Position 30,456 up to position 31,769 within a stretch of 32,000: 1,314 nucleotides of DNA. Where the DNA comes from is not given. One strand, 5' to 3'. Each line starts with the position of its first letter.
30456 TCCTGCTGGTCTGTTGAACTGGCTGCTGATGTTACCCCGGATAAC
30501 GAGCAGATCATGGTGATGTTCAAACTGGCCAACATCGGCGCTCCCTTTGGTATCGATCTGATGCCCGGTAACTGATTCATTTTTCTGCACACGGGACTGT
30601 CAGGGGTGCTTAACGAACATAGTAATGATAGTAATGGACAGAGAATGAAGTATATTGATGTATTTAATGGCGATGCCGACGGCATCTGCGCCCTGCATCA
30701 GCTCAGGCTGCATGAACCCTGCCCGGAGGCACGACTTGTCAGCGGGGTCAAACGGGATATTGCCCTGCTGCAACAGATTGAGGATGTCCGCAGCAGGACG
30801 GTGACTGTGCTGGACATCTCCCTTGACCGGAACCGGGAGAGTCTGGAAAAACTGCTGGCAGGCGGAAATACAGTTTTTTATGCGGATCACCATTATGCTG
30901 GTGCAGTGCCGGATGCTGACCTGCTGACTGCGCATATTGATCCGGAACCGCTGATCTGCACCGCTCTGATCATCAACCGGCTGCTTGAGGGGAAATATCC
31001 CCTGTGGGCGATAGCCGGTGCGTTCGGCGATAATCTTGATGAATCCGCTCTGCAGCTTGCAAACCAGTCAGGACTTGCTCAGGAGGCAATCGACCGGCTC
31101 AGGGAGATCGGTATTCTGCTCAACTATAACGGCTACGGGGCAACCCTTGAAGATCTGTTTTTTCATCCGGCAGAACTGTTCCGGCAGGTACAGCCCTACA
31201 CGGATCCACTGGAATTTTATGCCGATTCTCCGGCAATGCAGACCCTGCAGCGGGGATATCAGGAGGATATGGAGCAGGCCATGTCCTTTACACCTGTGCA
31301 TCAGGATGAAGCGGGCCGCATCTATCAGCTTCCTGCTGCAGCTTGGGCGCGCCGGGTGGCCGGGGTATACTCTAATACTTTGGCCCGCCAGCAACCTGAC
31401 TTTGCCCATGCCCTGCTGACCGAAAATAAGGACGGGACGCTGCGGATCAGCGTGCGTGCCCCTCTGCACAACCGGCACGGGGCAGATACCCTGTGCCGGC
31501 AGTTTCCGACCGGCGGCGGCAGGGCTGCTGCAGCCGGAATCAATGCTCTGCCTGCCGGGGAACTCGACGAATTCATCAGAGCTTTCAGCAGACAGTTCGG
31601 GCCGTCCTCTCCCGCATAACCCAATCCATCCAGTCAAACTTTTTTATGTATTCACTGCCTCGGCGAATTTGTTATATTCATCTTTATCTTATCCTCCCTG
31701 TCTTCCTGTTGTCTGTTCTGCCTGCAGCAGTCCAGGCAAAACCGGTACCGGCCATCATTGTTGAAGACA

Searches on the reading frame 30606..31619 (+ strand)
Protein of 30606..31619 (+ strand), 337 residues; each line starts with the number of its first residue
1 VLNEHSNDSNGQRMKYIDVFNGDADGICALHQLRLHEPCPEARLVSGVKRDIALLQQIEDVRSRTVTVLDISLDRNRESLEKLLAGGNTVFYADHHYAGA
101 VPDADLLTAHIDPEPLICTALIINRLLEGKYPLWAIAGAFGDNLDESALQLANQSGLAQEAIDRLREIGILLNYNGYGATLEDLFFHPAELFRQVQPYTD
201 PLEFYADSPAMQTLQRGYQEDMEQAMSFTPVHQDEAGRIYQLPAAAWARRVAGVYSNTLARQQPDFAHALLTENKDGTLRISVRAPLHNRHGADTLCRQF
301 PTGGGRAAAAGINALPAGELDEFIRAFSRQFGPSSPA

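Call 106: search_protein_families(library=pfam, proteins=[window:30606-31619:+], max_evalue=0.001)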
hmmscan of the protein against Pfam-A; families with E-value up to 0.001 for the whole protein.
window:30606-31619:+ (337 aa): 1 family
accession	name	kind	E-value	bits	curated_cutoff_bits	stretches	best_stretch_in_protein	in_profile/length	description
PF02272.25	DHHA1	-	0.00027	21.8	25.9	1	246-330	12-99/102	DHHA1 domain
